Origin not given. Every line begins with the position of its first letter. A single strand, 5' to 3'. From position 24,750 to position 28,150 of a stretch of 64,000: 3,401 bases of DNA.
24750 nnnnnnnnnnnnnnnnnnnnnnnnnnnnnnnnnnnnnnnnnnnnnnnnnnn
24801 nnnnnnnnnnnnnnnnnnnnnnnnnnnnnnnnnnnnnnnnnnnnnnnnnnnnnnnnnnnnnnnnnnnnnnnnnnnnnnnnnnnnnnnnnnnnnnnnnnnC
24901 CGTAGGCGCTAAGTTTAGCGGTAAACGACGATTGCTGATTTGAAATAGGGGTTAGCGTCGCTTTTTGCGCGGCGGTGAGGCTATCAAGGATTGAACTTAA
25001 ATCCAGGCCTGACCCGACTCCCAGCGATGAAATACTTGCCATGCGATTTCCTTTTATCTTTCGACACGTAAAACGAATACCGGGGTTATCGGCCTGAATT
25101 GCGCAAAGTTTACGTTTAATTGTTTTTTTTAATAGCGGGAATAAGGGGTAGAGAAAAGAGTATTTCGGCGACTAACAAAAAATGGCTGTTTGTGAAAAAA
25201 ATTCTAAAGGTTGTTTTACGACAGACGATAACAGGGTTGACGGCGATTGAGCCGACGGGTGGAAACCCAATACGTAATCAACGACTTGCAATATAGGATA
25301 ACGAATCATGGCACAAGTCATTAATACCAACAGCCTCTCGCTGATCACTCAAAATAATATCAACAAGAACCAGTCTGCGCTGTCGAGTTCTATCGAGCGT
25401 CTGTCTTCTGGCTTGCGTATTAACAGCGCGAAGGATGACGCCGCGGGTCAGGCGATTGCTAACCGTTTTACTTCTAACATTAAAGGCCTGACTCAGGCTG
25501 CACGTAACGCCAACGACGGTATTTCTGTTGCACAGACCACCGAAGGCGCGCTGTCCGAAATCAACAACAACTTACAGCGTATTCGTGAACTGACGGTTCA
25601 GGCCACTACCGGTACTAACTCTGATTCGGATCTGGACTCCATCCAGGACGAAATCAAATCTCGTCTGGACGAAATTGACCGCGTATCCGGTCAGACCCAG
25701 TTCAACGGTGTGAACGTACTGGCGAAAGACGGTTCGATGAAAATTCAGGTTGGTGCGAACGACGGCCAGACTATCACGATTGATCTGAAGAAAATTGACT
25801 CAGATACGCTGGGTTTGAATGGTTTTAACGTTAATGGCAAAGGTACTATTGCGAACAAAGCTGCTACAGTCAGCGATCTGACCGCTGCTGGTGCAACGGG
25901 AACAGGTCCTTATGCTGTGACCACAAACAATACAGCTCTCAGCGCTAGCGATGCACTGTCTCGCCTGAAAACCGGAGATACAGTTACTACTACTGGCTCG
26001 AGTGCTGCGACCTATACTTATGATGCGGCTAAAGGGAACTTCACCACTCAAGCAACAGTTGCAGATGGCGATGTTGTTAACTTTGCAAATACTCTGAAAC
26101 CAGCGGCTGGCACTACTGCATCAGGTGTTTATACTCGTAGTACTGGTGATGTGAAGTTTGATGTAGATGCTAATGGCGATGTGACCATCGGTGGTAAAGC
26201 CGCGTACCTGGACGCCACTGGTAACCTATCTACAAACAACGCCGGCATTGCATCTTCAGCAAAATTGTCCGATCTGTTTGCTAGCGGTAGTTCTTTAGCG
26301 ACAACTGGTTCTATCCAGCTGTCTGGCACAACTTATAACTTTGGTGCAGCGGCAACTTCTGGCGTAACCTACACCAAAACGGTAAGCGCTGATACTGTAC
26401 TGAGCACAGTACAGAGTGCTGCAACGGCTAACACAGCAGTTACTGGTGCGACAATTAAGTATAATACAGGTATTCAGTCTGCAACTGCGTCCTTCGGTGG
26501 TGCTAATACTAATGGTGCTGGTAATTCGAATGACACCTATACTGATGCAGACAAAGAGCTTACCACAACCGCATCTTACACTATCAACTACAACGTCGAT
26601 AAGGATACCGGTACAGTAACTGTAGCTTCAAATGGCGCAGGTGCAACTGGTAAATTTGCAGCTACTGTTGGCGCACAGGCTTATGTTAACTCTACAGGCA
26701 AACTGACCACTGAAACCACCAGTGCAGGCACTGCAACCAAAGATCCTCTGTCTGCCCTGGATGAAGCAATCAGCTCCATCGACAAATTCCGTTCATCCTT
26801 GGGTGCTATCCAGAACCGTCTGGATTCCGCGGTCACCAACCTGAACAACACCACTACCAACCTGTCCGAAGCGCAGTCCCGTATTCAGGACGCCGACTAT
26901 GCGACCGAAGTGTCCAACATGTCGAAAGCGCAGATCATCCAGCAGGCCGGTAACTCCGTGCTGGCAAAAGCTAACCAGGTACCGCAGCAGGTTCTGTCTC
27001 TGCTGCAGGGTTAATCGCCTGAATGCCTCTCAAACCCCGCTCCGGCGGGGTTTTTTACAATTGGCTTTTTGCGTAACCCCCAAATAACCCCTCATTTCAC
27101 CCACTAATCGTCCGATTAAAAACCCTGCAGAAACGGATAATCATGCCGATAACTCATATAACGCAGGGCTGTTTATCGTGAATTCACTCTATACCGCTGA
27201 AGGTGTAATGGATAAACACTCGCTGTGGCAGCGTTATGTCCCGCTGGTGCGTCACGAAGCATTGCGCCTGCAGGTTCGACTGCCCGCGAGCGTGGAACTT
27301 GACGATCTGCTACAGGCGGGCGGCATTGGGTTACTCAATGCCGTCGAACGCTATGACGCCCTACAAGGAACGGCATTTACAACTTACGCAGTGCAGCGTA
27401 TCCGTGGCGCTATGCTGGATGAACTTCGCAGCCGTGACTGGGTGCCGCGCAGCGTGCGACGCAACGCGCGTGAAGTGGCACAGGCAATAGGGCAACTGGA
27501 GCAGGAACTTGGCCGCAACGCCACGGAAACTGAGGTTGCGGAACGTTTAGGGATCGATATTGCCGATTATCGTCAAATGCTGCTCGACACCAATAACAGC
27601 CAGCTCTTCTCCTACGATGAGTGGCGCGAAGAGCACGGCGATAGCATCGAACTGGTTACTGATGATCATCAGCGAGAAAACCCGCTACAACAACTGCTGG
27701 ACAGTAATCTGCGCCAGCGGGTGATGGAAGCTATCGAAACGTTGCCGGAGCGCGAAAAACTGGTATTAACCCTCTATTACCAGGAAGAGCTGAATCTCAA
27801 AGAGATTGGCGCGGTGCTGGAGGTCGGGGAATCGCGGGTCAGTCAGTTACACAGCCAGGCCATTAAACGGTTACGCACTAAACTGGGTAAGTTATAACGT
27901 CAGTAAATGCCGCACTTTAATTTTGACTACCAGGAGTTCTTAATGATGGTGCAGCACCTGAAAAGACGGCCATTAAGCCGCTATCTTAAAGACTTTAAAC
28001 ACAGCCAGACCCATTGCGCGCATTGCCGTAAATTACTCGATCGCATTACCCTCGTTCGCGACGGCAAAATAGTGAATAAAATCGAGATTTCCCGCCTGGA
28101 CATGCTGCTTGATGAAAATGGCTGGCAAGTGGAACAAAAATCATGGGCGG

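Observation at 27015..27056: fliC 3' UTR and terminator as a candidate 3'-UTR-derived sRNA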

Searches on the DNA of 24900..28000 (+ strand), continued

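Call 41: search_dna_similar(query=L004:319-399:+, collection=ecoli_genomes, mode=near, max_rows=12, rows=spread)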
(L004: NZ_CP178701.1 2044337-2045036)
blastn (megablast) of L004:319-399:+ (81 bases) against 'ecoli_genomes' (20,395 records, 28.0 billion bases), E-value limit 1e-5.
Records with a match: 2156; places in all: 2157; records where one place covers at least 80% of the query: 815.
Genomes with a match: 2156 of 5426; with a place that covers at least 80% of the query: 815. Places per genome that has any: lowest 1, median 1, highest 2. On chromosomes: 2157 places; on plasmids: 0.
Best place of each record, by identity: >=99% 937; 95-99% 1208; 90-95% 10; 80-90% 1.
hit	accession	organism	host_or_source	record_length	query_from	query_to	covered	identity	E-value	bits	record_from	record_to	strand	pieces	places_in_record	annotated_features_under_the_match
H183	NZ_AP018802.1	Escherichia coli strain E2863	Bos taurus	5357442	1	81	100%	100.0%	6e-34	150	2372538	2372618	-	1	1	flagellin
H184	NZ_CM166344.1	Escherichia coli strain CH4804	Homo sapiens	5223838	1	81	100%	100.0%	6e-34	150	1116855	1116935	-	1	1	flagellin N-terminal helical domain-containing protein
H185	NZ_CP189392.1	Escherichia coli strain AR145.2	cat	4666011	1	81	100%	98.8%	3e-32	145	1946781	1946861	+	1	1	flagellin N-terminal helical domain-containing protein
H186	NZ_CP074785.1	Escherichia coli strain 95_0274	bovine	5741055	1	81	100%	97.5%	1e-30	139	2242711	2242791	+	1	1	flagellin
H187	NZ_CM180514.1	Escherichia coli strain E8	Homo sapiens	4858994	1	81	100%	95.1%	3e-27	128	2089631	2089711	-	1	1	flagellin N-terminal helical domain-containing protein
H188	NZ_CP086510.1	Escherichia coli strain Ec-050-T0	Homo sapiens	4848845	35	81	58%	100.0%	5e-15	88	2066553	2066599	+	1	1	none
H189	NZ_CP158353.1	Escherichia coli strain 914033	Homo sapiens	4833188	35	81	58%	100.0%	5e-15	88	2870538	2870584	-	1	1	none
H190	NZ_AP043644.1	Escherichia coli strain AST85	Homo sapiens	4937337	35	81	58%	100.0%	5e-15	88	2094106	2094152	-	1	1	none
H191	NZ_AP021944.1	Escherichia coli strain WP2-S18-ESBL-07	-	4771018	35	81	58%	97.9%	2e-13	82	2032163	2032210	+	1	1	none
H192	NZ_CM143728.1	Escherichia coli strain CFIAFB20190157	food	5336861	35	81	58%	97.9%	2e-13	82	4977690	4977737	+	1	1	none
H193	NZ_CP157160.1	Escherichia coli strain UTAK-3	Bos taurus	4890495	35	81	58%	97.9%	2e-13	82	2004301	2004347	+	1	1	none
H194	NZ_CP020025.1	Escherichia coli strain WB61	Rupornis magnirostris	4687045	46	81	44%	97.2%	3e-7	62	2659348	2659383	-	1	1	none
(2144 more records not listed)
